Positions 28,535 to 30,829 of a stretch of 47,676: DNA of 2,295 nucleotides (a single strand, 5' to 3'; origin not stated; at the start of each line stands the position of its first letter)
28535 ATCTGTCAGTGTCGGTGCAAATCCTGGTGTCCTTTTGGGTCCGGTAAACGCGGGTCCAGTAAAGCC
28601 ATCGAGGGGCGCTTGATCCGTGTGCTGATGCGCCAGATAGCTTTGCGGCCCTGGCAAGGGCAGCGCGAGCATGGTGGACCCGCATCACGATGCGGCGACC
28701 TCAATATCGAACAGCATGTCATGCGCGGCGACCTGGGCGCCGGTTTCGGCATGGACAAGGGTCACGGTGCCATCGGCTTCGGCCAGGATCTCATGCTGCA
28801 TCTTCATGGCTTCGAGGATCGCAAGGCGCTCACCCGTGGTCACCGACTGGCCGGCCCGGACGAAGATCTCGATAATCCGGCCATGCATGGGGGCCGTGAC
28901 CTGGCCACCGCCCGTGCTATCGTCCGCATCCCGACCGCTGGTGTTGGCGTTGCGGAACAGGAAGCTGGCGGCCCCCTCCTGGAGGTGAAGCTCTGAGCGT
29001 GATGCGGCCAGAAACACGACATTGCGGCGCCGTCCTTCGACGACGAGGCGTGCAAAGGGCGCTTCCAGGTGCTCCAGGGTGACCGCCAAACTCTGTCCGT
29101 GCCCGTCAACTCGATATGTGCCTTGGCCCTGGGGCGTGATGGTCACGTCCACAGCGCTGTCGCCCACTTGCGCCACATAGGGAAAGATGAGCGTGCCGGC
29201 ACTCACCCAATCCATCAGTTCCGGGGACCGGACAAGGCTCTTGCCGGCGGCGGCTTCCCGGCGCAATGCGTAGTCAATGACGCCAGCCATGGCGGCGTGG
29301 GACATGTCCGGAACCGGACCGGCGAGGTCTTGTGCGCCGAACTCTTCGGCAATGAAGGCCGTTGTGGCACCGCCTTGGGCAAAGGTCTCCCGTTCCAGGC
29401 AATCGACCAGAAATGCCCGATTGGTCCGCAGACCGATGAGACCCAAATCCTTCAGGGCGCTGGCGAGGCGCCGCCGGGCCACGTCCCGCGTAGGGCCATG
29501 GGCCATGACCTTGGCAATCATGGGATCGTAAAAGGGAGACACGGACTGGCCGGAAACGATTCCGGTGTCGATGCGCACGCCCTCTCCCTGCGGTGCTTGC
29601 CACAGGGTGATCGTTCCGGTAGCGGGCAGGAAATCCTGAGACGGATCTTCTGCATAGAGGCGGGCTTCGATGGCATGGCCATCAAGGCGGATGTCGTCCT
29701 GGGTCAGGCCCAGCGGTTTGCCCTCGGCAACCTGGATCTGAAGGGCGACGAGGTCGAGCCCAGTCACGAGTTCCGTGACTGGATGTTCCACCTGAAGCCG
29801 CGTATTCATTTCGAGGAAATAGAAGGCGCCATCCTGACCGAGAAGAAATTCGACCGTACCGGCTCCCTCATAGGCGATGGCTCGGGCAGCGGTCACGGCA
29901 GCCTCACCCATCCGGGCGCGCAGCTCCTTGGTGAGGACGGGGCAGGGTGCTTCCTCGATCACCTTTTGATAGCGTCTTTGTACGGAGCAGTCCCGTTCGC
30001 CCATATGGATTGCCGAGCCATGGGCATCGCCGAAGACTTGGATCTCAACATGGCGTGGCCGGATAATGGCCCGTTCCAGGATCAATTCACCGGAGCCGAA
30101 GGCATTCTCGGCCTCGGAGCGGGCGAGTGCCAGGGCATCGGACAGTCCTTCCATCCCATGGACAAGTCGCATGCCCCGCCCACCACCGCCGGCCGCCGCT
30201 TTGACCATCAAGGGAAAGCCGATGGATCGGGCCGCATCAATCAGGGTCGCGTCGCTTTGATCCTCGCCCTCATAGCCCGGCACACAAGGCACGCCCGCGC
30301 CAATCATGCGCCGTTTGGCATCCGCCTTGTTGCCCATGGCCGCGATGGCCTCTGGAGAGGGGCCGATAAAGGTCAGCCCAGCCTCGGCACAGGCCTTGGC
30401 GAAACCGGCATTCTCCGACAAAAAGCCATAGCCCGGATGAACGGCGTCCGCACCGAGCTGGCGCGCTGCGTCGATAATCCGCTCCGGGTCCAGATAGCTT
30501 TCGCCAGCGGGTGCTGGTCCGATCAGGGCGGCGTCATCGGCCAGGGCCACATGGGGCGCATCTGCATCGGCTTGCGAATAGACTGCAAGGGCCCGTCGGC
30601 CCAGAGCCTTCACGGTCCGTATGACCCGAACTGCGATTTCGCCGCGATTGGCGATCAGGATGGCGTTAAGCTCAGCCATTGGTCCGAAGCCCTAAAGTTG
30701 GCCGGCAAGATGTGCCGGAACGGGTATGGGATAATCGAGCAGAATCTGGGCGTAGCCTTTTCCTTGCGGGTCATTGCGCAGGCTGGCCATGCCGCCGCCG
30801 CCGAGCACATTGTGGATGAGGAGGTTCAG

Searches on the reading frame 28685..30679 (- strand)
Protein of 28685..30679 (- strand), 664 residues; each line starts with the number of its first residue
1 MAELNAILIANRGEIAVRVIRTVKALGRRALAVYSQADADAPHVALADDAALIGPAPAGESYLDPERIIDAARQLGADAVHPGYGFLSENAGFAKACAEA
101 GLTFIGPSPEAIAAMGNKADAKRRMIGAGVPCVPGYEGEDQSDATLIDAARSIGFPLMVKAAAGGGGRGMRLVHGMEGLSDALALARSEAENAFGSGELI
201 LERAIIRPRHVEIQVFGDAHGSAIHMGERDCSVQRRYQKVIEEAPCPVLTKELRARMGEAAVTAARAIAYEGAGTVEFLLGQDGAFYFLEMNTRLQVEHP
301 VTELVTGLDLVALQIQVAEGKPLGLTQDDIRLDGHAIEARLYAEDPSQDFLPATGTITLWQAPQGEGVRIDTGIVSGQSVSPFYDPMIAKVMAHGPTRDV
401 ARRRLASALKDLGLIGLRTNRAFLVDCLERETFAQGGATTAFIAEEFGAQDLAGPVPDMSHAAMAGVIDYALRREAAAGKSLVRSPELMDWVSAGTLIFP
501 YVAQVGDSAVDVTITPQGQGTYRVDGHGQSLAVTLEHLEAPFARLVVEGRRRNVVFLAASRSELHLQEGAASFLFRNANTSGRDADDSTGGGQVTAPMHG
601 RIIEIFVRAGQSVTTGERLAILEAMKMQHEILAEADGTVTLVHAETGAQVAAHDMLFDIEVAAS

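Call 4: search_protein_families(library=pfam, proteins=[window:28685-30679:-])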
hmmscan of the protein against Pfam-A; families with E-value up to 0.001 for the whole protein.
window:28685-30679:- (664 aa): 6 families
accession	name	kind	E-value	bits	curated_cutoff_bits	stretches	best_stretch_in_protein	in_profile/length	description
PF02786.22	CPSase_L_D2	-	9.1e-71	238.2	19.8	1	118-324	2-209/211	Carbamoyl-phosphate synthase L chain, ATP binding domain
PF00289.28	Biotin_carb_N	-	3.2e-43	147.1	25.5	1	5-112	3-110/110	Biotin carboxylase, N-terminal domain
PF02785.25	Biotin_carb_C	-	1.5e-36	125.3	32.4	1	338-444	1-107/108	Biotin carboxylase C-terminal domain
PF00364.28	Biotin_lipoyl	-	4.7e-17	62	22.1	1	593-659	2-73/73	Biotin-requiring enzyme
PF07478.18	Dala_Dala_lig_C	-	8.4e-11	42.2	24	1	144-293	26-174/204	D-ala D-ala ligase C-terminus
PF02222.28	ATP-grasp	-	1.6e-05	25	27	1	139-294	16-162/179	ATP-grasp domain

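Call 31: search_protein_families(library=ncbifam, proteins=[window:28685-30679:-], max_evalue=1e-10)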
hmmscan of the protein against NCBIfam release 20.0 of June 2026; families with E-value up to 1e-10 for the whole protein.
window:28685-30679:- (664 aa): 21 families
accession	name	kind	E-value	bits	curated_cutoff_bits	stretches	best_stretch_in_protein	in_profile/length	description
NF009554.0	PRK12999.1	equivalog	8.6e-185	616.6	965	2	3-446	4-455/1147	pyruvate carboxylase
NF006367.0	PRK08591.1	subfamily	1.6e-180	600.7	597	1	4-449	2-447/451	acetyl-CoA carboxylase biotin carboxylase subunit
TIGR00514.1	accC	equivalog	1.8e-173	577.5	626.5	1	4-446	2-444/449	acetyl-CoA carboxylase biotin carboxylase subunit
NF006406.0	PRK08654.1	equivalog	3.2e-172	573.5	739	1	5-446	3-443/499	acetyl-CoA carboxylase biotin carboxylase subunit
TIGR02712.1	urea_carbox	equivalog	7.3e-167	557.2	1303.85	1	5-445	2-441/1201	urea carboxylase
TIGR01235.1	pyruv_carbox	equivalog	2.5e-165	551.8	1114.45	2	7-445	2-450/1143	pyruvate carboxylase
NF004085.0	PRK05586.1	equivalog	3.5e-164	547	723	1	5-447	3-445/448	acetyl-CoA carboxylase biotin carboxylase subunit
NF009471.0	PRK12833.1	equivalog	4.1e-160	533.4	686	1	3-443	4-444/467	acetyl-CoA carboxylase biotin carboxylase subunit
NF005525.0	PRK07178.1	equivalog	3.2e-154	514.1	768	1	5-446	3-442/471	acetyl-CoA carboxylase biotin carboxylase subunit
NF006286.0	PRK08462.1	equivalog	6.4e-151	503.2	740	1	2-446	2-444/445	acetyl-CoA carboxylase biotin carboxylase subunit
NF006287.0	PRK08463.1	equivalog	2.9e-142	474.8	775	1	5-447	3-445/479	acetyl-CoA carboxylase subunit A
NF006761.0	PRK09282.1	domain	8.3e-18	64.2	402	1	521-660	466-590/591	pyruvate carboxylase subunit B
NF005117.0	PRK06549.1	equivalog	3.9e-16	59.8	159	1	585-659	55-129/130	acetyl-CoA carboxylase biotin carboxyl carrier protein subunit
NF004173.0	PRK05641.1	equivalog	3.6e-15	56.8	199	1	580-658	73-151/153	putative acetyl-CoA carboxylase biotin carboxyl carrier protein subunit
TIGR01205.1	D_ala_D_alaTIGR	subfamily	6.1e-15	55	245.65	1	100-293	89-285/318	D-alanine--D-alanine ligase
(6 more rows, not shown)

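Call 74: search_solved_structures(query=window:28685-30679:-, max_evalue=1e-50)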
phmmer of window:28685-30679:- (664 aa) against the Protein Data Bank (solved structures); distinct sequences matched with E-value up to 1e-50: 76 (the best 60 are shown).
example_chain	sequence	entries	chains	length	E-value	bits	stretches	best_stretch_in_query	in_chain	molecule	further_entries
6ybp_G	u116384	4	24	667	4.9e-164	550.6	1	5-656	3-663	Propionyl-CoA carboxylase alpha subunit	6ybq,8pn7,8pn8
9tps_G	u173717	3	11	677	1.9e-160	538.8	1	4-652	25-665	Biotin carboxylase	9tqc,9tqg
3u9s_A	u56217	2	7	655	4.2e-160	537.6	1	5-446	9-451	Methylcrotonyl-CoA carboxylase, alpha-subunit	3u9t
8j4z_E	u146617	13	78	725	1.2e-156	526.1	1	4-660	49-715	Methylcrotonoyl-CoA carboxylase subunit alpha, mitochondrial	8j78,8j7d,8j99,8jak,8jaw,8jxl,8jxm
9yx0_D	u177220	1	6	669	3.7e-154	518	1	5-651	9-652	biotin carboxylase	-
8f41_I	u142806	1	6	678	3.3e-150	504.9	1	5-467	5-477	3-methylcrotonyl-CoA carboxylase, alpha-subunit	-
8f3d_H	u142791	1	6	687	3.5e-150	504.8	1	5-467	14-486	3-methylcrotonyl-CoA carboxylase alpha-subunit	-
8rth_A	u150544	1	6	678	1.1e-148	499.8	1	5-645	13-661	3-methylcrotonyl-CoA carboxylase, putative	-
8hz5_A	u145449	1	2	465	6.9e-145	487.3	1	5-445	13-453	Biotin carboxylase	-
9wkr_A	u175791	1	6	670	8.1e-144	483.8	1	5-660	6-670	Propionyl-CoA carboxylase alpha chain, mitochondrial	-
7ybu_A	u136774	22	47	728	1.1e-143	483.4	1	5-660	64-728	Propionyl-CoA carboxylase alpha chain, mitochondrial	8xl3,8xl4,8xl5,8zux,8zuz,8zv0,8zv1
8sgx_S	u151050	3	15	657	5.8e-143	481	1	7-447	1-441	propionyl-CoA carboxylase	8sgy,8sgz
8zuy_A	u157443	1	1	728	1.4e-142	479.7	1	5-660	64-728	Propionyl-CoA carboxylase alpha chain, mitochondrial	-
9eb7_A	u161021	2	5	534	1.4e-142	479.7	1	4-457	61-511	Biotin carboxylase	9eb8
3n6r_A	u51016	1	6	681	1.5e-141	476.3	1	5-660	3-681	Propionyl-CoA carboxylase, alpha subunit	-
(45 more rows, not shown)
